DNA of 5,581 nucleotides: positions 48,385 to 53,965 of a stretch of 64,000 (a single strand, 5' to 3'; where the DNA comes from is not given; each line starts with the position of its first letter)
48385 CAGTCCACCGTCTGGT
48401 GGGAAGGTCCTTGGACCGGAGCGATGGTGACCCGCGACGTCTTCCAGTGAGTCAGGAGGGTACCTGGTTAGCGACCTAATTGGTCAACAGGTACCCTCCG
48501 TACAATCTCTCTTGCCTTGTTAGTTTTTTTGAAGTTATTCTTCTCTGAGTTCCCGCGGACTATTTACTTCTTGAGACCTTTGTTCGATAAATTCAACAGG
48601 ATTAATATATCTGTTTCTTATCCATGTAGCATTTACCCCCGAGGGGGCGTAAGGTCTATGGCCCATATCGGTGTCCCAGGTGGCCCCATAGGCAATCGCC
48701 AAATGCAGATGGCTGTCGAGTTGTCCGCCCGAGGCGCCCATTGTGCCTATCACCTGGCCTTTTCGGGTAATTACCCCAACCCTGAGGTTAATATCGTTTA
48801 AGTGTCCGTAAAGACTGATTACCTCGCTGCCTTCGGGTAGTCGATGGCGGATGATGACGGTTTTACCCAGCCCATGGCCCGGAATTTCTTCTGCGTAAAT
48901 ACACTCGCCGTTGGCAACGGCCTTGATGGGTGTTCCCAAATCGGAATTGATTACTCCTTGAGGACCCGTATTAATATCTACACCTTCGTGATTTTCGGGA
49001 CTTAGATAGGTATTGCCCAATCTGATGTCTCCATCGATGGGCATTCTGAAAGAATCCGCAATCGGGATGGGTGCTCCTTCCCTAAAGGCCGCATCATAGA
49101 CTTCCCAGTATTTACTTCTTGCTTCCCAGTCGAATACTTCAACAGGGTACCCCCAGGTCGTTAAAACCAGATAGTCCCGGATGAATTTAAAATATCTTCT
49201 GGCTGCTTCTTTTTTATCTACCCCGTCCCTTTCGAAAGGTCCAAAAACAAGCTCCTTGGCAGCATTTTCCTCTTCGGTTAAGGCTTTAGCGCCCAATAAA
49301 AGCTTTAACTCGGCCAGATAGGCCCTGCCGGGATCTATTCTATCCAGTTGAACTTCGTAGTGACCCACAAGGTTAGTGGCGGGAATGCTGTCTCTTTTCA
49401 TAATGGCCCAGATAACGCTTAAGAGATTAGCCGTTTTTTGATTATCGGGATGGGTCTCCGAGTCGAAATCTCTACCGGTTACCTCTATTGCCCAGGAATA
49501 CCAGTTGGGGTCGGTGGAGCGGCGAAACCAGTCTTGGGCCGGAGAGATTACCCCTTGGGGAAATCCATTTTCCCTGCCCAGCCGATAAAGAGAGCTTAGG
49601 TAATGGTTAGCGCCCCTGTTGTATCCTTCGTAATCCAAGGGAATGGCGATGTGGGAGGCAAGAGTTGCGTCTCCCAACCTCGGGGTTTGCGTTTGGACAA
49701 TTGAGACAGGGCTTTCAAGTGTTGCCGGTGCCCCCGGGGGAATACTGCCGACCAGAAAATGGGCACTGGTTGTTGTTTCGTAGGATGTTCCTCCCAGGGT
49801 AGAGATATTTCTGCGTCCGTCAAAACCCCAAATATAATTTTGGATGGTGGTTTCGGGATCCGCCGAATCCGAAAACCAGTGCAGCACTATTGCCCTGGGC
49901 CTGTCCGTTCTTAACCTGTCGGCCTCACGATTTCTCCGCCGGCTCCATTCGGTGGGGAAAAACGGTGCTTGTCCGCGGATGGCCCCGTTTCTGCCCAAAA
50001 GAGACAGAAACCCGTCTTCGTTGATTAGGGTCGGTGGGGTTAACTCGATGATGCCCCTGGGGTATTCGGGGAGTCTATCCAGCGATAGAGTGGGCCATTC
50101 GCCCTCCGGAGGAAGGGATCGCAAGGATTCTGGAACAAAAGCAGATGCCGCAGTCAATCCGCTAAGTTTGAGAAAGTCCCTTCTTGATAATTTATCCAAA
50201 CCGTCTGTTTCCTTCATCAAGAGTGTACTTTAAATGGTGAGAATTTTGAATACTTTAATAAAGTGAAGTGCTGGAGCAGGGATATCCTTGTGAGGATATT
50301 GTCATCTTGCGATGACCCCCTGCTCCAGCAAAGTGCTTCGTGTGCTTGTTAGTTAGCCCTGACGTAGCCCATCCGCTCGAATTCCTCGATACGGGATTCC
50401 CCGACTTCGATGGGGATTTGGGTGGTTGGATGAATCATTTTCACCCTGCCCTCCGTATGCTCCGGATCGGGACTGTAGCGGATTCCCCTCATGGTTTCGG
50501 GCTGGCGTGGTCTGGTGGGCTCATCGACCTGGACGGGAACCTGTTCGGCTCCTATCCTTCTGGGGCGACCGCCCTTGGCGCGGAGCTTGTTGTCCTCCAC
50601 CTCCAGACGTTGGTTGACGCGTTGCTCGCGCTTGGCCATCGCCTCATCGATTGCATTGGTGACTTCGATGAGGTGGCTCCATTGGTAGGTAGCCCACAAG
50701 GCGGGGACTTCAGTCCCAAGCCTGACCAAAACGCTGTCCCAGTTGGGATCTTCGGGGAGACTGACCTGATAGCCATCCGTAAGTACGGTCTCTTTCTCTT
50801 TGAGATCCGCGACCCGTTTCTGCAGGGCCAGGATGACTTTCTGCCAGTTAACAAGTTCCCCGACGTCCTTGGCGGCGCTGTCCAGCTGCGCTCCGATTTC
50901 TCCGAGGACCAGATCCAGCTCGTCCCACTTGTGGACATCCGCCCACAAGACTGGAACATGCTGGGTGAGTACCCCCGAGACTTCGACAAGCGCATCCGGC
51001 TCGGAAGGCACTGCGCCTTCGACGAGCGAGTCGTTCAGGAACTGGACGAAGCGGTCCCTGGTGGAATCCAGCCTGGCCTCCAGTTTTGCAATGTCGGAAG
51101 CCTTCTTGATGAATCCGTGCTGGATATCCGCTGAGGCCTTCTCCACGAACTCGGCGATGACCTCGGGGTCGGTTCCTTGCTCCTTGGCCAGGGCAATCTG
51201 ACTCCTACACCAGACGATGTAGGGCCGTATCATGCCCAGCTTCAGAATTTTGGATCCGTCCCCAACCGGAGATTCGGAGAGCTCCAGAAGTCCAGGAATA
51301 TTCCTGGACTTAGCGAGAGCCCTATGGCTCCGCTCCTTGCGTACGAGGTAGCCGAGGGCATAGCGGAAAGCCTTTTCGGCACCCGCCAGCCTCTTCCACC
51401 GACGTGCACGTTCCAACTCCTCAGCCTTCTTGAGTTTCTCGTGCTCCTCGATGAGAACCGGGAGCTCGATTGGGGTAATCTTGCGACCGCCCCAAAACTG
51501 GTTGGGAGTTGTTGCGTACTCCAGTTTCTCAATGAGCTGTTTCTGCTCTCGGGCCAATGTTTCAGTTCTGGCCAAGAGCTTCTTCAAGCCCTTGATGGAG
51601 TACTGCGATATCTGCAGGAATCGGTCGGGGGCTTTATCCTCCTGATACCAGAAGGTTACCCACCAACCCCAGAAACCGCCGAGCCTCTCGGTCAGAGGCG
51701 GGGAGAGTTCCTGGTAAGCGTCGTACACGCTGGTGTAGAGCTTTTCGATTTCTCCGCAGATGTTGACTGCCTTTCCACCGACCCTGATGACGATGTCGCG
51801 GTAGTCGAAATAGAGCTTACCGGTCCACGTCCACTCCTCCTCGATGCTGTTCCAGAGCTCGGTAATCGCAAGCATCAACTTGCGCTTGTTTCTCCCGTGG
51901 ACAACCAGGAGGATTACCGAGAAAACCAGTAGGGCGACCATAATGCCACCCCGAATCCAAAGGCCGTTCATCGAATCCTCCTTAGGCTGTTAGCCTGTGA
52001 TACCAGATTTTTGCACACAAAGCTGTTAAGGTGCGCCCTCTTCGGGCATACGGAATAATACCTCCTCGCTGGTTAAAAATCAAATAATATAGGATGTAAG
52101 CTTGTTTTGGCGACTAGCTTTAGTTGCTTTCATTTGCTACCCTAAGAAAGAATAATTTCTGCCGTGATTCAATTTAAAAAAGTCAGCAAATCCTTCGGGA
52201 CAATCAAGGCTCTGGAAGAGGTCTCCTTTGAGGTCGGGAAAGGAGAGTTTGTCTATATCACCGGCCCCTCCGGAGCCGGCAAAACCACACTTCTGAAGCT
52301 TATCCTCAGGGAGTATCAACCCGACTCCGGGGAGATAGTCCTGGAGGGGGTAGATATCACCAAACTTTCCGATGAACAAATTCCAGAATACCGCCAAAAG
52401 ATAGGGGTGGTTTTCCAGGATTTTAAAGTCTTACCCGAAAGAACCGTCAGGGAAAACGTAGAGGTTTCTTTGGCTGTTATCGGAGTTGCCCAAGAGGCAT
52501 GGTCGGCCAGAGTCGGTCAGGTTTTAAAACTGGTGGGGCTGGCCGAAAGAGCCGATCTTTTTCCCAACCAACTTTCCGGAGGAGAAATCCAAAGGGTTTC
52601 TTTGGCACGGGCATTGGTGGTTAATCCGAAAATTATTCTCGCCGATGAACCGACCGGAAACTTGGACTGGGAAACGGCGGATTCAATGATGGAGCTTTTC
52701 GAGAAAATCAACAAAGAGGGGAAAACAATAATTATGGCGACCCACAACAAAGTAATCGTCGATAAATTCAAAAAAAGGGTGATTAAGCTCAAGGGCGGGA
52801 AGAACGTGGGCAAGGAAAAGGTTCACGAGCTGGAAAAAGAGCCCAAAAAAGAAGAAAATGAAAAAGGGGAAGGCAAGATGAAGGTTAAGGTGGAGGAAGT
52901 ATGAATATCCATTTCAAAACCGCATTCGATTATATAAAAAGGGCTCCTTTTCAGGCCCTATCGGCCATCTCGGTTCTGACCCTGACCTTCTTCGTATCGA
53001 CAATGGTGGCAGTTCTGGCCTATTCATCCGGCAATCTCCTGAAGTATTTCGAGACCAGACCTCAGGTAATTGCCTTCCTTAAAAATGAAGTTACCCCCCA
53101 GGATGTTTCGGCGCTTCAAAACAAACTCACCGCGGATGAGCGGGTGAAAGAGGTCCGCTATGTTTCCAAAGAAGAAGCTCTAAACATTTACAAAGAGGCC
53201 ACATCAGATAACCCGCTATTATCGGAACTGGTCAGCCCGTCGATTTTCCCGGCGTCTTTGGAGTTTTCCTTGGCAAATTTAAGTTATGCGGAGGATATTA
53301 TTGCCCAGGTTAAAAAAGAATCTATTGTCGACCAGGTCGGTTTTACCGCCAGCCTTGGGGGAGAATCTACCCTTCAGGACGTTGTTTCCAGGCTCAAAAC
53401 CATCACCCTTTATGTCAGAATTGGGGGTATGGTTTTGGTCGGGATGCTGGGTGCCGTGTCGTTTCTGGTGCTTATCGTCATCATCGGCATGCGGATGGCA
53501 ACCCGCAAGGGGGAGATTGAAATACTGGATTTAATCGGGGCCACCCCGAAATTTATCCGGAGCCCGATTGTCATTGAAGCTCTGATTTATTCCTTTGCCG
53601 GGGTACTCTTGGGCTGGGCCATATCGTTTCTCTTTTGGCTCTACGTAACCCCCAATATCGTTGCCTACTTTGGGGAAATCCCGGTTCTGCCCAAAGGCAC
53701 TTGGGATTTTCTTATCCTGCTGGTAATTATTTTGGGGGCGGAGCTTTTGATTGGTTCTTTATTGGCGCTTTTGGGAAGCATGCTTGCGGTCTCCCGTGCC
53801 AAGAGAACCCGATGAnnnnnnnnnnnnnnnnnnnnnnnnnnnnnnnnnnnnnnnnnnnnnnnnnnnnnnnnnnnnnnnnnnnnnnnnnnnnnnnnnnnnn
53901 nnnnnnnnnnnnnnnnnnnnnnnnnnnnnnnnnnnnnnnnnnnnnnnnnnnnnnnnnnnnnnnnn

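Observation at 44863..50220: Cluster of three twin-arginine-signal secreted cell-wall hydrolases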

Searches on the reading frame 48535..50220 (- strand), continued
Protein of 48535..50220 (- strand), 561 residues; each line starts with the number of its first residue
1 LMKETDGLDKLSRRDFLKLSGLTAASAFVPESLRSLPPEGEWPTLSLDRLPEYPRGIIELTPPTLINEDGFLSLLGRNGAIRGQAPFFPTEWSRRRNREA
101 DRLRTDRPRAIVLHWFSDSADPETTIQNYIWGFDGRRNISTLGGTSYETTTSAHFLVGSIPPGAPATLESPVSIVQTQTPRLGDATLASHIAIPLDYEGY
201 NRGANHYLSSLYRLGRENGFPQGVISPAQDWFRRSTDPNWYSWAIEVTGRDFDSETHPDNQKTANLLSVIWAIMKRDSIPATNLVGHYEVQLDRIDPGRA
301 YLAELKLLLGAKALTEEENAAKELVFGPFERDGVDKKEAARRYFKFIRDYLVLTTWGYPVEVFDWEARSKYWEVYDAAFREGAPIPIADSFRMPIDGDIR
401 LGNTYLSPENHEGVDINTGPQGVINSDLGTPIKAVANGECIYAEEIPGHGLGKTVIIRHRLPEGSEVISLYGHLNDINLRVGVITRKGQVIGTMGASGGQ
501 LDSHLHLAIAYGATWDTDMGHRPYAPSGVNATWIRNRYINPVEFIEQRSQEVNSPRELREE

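Call 63: predict_structure(alignment_id=A1)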
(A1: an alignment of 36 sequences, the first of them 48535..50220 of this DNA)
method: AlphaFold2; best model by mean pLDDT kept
length: 561 residues; sequences in the alignment: 36
mean_pLDDT: 88.5   pTM: 0.87
mean pLDDT of the five models: 88.5, 87.4, 82.7, 82.5, 80.4
residues with pLDDT >= 90: 371; 70-90: 139; 50-70: 32; < 50: 19
segments of 3 or more residues with pLDDT < 50: 1-8, 554-561
pLDDT, mean of each block of 10 residues (from residue 1): 44 77 68 55 95 97 97 94 94 92 94 78 79 80 75 94 90 94 92 85 89 93 89 89 92 81 98 97 92 77 97 95 96 89 97 93 96 94 87 95 96 95 90 97 87 95 96 95 96 88 95 94 90 97 93 48 37
secondary structure, 60 per line:
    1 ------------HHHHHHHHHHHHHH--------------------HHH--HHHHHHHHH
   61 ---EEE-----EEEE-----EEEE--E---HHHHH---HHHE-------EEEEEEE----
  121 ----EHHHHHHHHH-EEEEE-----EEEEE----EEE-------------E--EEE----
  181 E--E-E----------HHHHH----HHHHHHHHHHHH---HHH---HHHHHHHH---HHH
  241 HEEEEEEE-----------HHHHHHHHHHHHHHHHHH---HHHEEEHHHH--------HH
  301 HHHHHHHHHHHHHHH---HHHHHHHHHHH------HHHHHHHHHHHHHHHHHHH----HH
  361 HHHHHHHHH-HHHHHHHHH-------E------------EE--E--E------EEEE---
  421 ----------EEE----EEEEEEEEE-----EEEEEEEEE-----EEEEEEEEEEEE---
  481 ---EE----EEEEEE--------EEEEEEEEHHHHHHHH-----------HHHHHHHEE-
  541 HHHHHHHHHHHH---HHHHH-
elements in order: H13-26 H52-60 E64-66 E72-75 E81-84 H91-95 E110-116 H126-134 E136-140 E146-150 E155-157 E174-176 H197-201 H206-217 H227-234 H238-241 E242-248 H260-277 E284-286 H287-290 H299-315 H319-329 H336-354 H359-369 H371-379 E414-417 E431-433 E438-446 E452-460 E466-477 E490-495 E504-511 H512-519 H531-537 H541-552 H556-560

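Call 67: find_related_loci(query=A3, collection=metagenome_contigs, flank=10000)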
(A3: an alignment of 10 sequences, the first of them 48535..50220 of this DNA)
Query A3 (561 aa) in metagenome_contigs; peptide patterns used: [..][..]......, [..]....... (x = any residue, [..] = any of these).
99 stretches matched a pattern; 30 encode a relative of the query (tblastn E <= 1e-3); 30 distinct loci.
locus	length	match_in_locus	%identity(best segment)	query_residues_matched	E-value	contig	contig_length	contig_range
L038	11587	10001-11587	91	1-529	0e+0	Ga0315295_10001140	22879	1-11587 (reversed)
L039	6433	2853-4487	52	10-550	0e+0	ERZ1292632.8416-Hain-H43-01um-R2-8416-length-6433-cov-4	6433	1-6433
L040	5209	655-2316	45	9-548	7e-145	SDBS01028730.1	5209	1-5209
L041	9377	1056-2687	39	1-548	4e-112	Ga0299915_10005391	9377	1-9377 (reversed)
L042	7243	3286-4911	37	1-554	2e-109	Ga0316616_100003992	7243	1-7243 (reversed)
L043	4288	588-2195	37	10-553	2e-109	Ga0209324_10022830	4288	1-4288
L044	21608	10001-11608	37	10-553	3e-108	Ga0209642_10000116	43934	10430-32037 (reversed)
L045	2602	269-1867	38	11-548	4e-113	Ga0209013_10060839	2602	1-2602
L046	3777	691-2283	38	11-546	1e-109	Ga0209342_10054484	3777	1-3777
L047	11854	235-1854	38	6-549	1e-107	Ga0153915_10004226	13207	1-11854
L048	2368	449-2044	37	10-546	8e-113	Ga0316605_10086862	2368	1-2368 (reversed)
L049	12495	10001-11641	36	10-558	5e-107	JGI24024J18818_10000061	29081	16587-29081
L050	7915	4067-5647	38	11-545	3e-105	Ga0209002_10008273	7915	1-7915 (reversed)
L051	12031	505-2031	38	34-548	1e-104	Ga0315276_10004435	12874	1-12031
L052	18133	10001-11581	38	11-545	2e-104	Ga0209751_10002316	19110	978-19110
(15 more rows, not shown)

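Call 68: fold_search(model_id=the predicted structure, library=pdb)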
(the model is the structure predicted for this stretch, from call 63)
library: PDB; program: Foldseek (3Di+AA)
matches with E <= 10: 420; with E <= 0.001: 69
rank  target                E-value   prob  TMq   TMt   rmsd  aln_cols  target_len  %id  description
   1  7qrl_C                3.2e-09  1.00  0.19  0.65   5.6       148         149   23  LytM domain of DipM, a coordinator of a complex net of autolysins in Caulobacter crescentus (released 2023-06-21)
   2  7qrl_A                3.8e-09  1.00  0.19  0.71   4.9       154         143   21  LytM domain of DipM, a coordinator of a complex net of autolysins in Caulobacter crescentus (released 2023-06-21)
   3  9gy1                  3.8e-09  1.00  0.20  0.75   5.8       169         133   26  High resolution crystal structure of StM23 peptidoglycan hydrolase (released 2025-06-04)
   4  6ue4_B                8.7e-09  1.00  0.19  0.29  10.4       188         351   21  ShyA Endopeptidase from Vibrio cholerae (Closed form) (released 2020-05-27)
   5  6ue4_A                9.2e-09  1.00  0.19  0.29  12.5       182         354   20  ShyA Endopeptidase from Vibrio cholerae (Closed form) (released 2020-05-27)
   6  8tzl_E                1.2e-08  1.00  0.18  0.28  28.2       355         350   16  Cryo-EM structure of Vibrio cholerae FtsE/FtsX/EnvC complex, full-length (released 2023-12-20)
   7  6jmy                  1.4e-08  1.00  0.20  0.42   5.1       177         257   24  Structure of wild type closed form of peptidoglycan peptidase (released 2020-01-15)
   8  5j1l_D                1.7e-08  1.00  0.18  0.52  10.7       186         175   21  Crystal structure of Csd1-Csd2 dimer I (released 2016-10-19)
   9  6jn1_A                1.9e-08  1.00  0.20  0.43   4.9       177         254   24  Structure of H247A mutant peptidoglycan peptidase complex with penta peptide (released 2020-01-15)
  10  5j1k                  2.2e-08  1.00  0.21  0.59   5.2       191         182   20  Crystal structure of Csd2-Csd2 dimer (released 2016-10-19)
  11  5j1m_D                3.3e-08  1.00  0.19  0.55  10.0       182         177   21  Crystal structure of Csd1-Csd2 dimer II (released 2016-10-19)
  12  6jmz                  3.4e-08  1.00  0.20  0.42   5.4       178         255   23  Structure of H247A mutant open form peptidoglycan peptidase (released 2020-01-15)
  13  4lxc_B                4.5e-08  1.00  0.19  0.44   3.9       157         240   24  The antimicrobial peptidase lysostaphin from Staphylococcus simulans (released 2014-07-09)
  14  6jmx                  4.8e-08  1.00  0.20  0.42   5.3       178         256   24  Structure of open form of peptidoglycan peptidase (released 2020-01-15)
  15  2hsi_A                4.8e-08  1.00  0.19  0.44   8.4       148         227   27  Crystal structure of putative peptidase M23 from pseudomonas aeruginosa, New York Structural Genomics Consortium (released 2006-08-08)
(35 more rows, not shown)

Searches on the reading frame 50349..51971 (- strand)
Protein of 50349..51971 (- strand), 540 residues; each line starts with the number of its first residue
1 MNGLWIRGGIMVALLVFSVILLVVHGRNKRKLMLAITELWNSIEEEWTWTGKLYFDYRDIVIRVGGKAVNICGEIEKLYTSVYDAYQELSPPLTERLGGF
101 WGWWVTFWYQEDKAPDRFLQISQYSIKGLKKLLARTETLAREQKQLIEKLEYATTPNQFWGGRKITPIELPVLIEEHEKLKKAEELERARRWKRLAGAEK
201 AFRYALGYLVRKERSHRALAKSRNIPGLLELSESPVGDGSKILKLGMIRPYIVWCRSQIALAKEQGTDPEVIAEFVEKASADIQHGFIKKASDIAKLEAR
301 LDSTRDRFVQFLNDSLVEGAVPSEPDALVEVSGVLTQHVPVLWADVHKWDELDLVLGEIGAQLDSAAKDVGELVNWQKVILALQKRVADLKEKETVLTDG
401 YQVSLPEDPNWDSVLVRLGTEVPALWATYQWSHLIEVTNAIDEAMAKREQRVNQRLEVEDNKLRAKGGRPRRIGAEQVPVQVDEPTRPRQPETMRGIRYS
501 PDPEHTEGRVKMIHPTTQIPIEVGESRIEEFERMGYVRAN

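Call 3: search_protein_families(library=pfam, proteins=[window:50349-51971:-], max_evalue=0.01)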
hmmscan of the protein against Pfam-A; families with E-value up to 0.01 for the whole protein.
window:50349-51971:- (540 aa): 0 families

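Call 6: search_protein_families(library=ncbifam, proteins=[window:50349-51971:-], max_evalue=0.1)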
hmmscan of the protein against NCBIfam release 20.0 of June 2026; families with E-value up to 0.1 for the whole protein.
window:50349-51971:- (540 aa): 0 families

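Call 33: find_homologous_proteins(query=window:50349-51971:-)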
Query window:50349-51971:- (540 aa): 2 proteins with E <= 0.001 among 8000 candidates.
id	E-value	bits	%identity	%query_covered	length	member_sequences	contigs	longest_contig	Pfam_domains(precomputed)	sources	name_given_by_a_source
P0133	7.3e-266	901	100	76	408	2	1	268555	-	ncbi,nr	ncbi:MAG TPA: hypothetical protein VJ481_00710 [Patescibacteria group bacterium]|nr:hypothetical pro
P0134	2.8e-264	896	74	100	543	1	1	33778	-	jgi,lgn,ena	-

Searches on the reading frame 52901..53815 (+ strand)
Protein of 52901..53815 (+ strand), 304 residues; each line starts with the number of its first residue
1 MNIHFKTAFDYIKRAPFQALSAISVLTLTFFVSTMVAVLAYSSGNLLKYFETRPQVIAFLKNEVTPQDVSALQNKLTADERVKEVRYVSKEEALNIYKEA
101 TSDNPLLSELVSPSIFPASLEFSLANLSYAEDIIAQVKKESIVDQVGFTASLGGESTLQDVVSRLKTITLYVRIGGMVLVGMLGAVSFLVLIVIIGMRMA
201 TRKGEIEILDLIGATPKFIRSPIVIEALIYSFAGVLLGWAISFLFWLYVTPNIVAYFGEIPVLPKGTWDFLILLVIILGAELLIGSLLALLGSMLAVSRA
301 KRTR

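Call 56: search_protein_families(library=pfam, proteins=[window:52901-53815:+], max_evalue=0.01)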
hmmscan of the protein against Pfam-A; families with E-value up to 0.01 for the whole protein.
window:52901-53815:+ (304 aa): 2 families
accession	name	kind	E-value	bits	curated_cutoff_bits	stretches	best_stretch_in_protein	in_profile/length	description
PF18075.7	FtsX_ECD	-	2.4e-15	57.3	23.5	1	55-146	2-96/96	FtsX extracellular domain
PF02687.27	FtsX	-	4.3e-14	53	25.5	1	178-290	2-113/120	FtsX-like permease C-terminal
